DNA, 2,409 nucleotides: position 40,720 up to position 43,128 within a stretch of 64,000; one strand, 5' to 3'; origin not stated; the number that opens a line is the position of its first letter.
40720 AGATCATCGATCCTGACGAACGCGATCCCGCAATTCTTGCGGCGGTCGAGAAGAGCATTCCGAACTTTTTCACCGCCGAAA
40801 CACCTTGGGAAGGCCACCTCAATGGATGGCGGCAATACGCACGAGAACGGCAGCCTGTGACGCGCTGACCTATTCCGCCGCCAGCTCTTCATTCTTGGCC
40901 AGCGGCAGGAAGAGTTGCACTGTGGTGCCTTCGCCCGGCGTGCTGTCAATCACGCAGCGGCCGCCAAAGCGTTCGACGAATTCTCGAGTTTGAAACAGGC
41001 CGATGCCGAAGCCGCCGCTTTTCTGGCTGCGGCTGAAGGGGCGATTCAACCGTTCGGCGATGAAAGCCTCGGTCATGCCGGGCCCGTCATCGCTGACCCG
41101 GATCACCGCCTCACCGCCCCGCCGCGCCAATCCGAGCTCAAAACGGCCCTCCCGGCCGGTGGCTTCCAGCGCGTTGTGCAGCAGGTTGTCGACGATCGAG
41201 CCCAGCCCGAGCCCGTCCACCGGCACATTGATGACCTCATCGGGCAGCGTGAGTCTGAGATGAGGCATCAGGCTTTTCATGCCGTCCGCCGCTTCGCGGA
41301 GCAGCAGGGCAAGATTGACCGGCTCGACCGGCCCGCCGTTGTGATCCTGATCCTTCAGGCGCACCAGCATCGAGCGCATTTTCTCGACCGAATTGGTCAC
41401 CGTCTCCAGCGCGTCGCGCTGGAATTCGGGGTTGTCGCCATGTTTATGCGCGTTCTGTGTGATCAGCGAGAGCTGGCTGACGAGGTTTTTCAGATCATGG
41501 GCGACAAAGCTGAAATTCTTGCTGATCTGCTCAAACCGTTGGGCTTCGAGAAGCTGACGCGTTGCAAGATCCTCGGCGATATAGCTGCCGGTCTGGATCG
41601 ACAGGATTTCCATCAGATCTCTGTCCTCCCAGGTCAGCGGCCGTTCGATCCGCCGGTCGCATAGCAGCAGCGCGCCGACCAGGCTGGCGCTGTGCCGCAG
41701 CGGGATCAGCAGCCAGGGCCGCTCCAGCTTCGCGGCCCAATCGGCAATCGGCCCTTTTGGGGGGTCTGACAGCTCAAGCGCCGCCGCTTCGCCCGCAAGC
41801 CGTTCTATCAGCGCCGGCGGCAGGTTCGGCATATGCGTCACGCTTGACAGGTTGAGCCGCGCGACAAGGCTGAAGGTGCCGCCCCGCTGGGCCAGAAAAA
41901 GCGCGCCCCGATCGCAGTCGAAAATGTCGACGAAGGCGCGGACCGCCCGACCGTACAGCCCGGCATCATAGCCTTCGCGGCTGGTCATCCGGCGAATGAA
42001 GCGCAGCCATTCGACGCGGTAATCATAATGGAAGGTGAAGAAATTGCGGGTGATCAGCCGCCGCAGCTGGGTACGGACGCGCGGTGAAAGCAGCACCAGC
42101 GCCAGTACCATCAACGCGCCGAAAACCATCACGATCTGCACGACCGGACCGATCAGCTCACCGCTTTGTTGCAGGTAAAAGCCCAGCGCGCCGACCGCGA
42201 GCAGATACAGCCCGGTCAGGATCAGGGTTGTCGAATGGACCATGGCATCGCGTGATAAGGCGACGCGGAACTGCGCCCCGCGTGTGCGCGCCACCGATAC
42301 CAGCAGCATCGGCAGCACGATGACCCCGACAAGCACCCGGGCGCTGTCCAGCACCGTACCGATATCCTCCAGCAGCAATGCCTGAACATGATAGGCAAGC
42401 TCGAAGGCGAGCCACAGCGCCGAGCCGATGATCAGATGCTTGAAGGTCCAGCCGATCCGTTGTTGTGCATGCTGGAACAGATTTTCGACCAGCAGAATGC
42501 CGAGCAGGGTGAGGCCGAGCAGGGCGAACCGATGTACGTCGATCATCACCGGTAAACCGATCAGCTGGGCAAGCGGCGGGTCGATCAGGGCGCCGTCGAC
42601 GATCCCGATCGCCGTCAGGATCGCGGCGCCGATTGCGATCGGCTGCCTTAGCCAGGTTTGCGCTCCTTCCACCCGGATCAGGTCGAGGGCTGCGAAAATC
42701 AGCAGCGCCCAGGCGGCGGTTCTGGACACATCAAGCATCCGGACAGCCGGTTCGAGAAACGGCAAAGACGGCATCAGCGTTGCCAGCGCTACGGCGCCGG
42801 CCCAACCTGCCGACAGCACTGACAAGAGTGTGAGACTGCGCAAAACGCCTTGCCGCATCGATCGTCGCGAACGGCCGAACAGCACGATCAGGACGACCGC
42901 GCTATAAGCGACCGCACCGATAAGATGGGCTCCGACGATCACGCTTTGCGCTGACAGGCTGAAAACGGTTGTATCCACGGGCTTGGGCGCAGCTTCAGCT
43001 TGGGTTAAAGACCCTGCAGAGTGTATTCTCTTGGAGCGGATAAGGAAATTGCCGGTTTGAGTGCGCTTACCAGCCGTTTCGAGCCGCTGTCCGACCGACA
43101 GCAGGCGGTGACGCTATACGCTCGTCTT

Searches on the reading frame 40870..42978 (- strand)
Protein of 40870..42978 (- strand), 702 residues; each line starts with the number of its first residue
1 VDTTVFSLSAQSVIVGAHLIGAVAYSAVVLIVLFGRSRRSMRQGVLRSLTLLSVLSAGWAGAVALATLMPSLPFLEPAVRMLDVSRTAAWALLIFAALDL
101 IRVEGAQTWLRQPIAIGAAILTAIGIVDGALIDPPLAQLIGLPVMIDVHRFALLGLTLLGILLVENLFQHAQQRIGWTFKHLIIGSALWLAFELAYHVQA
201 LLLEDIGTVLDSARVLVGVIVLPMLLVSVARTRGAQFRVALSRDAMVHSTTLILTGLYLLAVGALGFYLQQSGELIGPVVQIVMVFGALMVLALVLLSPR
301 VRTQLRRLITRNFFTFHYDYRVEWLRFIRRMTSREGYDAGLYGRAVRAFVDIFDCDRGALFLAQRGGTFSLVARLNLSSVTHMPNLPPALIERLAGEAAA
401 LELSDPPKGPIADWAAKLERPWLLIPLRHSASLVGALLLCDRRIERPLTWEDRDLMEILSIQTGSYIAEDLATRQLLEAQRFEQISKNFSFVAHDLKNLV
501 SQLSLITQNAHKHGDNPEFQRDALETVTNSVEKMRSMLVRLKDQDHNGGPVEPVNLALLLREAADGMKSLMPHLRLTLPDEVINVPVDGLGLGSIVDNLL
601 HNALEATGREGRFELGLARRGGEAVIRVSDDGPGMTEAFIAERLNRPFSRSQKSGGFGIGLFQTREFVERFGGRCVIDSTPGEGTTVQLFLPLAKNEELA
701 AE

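Call 68: search_protein_families(library=pfam, proteins=[window:40870-42978:-], max_evalue=0.000001)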
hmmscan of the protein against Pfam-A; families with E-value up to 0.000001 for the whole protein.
window:40870-42978:- (702 aa): 1 family
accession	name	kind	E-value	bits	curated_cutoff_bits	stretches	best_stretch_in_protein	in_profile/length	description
PF02518.31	HATPase_c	-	2.4e-21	76.7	26.4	1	588-694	2-110/111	Histidine kinase-, DNA gyrase B-, and HSP90-like ATPase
